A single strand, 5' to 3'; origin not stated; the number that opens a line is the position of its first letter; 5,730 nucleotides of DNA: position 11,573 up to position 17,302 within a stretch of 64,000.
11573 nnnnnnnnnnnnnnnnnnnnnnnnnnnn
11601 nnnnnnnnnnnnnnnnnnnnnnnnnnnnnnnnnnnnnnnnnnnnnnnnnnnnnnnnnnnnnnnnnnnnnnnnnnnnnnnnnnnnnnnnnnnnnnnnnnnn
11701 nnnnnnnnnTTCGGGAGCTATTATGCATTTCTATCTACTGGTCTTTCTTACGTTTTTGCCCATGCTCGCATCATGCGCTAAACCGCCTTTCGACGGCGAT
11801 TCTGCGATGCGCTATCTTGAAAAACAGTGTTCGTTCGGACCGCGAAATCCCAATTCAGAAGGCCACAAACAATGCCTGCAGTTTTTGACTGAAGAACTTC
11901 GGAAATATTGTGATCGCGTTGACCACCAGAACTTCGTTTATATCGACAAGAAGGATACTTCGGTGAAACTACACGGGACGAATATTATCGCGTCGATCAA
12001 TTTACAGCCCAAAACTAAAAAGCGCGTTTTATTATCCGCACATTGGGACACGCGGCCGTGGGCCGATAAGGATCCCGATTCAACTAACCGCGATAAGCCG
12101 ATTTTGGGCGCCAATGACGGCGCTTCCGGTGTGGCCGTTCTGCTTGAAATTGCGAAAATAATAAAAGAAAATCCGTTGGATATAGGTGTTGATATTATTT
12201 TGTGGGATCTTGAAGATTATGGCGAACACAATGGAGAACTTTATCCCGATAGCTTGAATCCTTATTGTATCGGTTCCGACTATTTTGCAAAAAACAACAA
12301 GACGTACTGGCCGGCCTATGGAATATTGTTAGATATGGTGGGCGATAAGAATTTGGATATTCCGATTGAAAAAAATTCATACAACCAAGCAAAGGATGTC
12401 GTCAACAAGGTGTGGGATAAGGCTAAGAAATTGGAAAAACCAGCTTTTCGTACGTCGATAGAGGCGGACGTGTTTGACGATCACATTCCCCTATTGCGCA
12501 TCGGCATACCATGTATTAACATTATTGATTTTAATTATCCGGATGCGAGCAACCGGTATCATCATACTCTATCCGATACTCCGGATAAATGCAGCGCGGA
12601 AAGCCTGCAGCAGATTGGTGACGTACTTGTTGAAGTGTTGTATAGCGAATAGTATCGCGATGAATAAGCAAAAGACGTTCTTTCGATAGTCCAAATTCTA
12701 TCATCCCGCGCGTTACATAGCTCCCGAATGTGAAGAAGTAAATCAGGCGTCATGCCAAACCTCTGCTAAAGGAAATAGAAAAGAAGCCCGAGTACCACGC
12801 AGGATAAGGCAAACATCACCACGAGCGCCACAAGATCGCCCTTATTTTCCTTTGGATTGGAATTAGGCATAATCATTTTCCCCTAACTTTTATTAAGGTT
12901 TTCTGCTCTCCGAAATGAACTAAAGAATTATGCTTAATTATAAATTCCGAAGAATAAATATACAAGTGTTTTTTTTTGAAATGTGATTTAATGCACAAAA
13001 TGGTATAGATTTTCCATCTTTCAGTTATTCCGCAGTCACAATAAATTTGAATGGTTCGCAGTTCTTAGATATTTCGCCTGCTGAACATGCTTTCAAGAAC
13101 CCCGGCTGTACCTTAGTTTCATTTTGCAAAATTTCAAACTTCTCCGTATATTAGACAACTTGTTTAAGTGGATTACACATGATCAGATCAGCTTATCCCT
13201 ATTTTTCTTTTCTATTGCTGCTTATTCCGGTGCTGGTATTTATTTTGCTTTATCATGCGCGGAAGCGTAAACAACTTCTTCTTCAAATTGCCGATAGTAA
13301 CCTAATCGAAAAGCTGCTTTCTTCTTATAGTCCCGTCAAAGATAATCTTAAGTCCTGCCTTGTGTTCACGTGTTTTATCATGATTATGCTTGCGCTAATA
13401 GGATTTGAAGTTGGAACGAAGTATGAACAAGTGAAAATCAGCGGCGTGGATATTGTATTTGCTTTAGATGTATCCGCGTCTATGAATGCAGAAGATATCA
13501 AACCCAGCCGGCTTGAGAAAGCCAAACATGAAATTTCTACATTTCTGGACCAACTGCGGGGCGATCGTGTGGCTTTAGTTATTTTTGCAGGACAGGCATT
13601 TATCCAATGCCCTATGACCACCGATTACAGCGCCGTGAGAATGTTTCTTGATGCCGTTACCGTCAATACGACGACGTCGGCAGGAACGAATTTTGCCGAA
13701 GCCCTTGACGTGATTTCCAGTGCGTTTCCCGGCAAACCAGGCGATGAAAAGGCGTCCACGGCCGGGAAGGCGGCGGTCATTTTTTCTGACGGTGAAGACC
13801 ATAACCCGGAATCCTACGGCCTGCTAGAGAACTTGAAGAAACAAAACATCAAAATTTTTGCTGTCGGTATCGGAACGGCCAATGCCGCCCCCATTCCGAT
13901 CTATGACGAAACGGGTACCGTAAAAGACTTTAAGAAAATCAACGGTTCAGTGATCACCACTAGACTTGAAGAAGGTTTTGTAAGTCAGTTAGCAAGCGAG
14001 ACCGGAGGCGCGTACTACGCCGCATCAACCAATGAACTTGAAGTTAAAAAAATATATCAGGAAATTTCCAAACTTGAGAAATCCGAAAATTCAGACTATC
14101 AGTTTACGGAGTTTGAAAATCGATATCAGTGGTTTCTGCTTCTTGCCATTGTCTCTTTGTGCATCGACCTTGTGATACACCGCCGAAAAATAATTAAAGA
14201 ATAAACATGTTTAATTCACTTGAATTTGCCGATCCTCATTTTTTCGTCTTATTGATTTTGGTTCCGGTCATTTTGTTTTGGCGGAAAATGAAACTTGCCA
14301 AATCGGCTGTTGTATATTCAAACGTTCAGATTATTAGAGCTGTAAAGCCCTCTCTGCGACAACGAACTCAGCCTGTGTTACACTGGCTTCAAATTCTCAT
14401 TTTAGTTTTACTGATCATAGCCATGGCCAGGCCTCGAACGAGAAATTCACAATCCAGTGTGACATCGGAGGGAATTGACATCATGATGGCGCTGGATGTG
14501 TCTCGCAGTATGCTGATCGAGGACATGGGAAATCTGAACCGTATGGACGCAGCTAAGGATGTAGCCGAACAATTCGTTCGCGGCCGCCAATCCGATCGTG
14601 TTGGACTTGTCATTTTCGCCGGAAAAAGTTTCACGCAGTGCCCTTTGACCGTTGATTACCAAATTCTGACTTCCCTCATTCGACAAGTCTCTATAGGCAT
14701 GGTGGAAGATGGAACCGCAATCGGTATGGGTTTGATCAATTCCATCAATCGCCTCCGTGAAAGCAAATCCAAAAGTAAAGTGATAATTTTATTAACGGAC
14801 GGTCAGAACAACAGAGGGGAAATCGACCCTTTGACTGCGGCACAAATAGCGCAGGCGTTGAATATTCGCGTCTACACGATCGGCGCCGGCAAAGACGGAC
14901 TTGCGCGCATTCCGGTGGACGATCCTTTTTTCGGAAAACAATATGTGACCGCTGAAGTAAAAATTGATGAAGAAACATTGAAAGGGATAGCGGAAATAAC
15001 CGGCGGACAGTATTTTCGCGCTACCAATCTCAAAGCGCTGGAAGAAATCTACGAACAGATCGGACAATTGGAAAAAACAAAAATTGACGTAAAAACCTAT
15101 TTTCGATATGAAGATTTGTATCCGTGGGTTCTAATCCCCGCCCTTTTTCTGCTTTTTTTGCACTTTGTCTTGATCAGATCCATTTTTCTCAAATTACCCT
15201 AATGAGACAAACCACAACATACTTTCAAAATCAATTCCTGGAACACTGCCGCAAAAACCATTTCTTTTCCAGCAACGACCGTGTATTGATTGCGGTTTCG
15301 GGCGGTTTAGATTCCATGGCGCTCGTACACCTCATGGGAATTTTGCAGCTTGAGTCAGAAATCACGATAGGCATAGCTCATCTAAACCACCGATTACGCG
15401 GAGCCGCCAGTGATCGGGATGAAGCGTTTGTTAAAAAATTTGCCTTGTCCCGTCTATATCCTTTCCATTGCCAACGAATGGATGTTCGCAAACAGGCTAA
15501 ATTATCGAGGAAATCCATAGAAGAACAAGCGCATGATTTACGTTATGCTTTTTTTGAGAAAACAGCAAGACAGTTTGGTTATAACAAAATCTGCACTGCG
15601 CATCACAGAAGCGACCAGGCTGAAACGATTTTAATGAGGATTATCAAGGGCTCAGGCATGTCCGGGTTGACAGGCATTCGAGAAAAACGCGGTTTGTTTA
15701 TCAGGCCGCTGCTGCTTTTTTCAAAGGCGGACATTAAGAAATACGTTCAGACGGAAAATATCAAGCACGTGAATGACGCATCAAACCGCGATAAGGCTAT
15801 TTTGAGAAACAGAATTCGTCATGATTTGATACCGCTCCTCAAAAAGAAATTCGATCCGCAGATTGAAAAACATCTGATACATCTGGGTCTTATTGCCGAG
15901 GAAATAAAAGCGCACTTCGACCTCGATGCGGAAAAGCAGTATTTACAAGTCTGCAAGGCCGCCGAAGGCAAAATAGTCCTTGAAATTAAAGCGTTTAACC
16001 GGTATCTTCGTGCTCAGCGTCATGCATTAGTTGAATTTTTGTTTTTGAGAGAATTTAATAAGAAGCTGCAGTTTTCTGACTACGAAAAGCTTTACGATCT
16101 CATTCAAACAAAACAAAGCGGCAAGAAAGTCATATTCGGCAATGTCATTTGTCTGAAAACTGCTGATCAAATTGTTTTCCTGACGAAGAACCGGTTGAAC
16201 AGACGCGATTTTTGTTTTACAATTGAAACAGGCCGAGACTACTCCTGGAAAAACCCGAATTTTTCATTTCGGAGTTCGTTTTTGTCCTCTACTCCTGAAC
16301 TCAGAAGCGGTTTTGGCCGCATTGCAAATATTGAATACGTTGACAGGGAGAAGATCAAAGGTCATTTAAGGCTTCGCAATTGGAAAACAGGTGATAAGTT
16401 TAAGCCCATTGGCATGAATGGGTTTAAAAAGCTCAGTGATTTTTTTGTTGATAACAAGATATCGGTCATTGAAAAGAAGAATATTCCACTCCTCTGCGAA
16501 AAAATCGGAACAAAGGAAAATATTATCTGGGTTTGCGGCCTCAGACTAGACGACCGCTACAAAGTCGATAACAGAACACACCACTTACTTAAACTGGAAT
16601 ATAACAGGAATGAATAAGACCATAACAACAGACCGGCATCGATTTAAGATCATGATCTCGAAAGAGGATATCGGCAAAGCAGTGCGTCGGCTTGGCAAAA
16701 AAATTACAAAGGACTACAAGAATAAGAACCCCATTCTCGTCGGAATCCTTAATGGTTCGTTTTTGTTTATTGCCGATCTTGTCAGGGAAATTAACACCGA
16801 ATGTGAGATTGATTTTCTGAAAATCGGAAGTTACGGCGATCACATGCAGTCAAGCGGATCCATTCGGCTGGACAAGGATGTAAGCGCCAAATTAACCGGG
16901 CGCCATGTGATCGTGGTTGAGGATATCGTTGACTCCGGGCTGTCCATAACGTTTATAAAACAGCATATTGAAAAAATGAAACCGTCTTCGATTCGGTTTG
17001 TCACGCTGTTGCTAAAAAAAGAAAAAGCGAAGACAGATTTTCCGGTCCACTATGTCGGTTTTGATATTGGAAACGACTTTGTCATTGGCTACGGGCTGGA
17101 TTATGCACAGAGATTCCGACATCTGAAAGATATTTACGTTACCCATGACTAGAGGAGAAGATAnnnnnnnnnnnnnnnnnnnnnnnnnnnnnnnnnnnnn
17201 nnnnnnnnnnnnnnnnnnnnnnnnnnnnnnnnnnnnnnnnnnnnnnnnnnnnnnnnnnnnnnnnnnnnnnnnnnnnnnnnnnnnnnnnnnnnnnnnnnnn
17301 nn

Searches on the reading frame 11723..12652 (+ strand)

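Call 62: search_protein_families(library=pfam, proteins=[window:11723-12652:+], max_evalue=0.00001)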
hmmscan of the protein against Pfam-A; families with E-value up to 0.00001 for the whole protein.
window:11723-12652:+ (309 aa): 1 family
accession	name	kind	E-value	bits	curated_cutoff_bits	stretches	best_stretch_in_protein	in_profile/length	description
PF04389.22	Peptidase_M28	-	4.3e-34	118.4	21.3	1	87-305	1-192/193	Peptidase family M28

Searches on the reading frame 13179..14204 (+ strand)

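Call 62: search_protein_families(library=pfam, proteins=[window:13179-14204:+], max_evalue=0.00001)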
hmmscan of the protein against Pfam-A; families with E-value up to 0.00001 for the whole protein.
window:13179-14204:+ (341 aa): 2 families
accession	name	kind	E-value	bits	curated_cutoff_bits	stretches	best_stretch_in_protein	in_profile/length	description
PF13519.12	VWA_2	-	1e-20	74.8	27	1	92-206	1-107/107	von Willebrand factor type A domain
PF00092.34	VWA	-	6e-18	66.1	23.8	1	91-236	1-144/174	von Willebrand factor type A domain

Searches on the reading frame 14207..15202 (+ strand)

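Call 63: search_protein_families(library=pfam, proteins=[window:14207-15202:+], max_evalue=0.00001)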
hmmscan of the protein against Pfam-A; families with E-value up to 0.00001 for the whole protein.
window:14207-15202:+ (331 aa): 3 families
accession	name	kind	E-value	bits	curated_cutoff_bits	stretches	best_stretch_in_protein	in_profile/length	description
PF00092.34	VWA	-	5.1e-21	76.1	23.8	1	91-284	1-174/174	von Willebrand factor type A domain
PF13519.12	VWA_2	-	2.2e-15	57.7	27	1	92-200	1-107/107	von Willebrand factor type A domain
PF07584.16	BatA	-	9.3e-13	48.9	25.9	1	5-76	2-77/77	Aerotolerance regulator N-terminal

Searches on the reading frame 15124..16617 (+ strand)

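Call 63: search_protein_families(library=pfam, proteins=[window:15124-16617:+], max_evalue=0.00001)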
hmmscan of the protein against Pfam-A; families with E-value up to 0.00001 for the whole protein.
window:15124-16617:+ (497 aa): 2 families
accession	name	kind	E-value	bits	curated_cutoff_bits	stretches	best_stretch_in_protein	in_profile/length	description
PF01171.26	ATP_bind_3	-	2.8e-51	174.3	27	1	54-233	2-181/182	PP-loop family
PF11734.13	TilS_C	-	6.2e-09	35.6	22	1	415-487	1-69/74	TilS substrate C-terminal domain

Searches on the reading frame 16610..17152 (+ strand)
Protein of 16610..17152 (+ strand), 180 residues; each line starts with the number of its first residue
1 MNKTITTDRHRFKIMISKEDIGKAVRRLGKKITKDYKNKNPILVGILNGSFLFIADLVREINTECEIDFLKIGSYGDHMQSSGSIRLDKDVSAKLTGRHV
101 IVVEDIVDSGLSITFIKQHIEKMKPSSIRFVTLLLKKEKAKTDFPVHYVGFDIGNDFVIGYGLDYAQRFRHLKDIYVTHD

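Call 63: search_protein_families(library=pfam, proteins=[window:16610-17152:+], max_evalue=0.00001)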
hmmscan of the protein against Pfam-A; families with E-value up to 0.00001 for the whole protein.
window:16610-17152:+ (180 aa): 1 family
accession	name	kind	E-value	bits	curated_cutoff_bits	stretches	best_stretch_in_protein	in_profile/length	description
PF00156.33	Pribosyltran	-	3.6e-24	85.3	26.3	1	20-165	10-157/158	Phosphoribosyl transferase domain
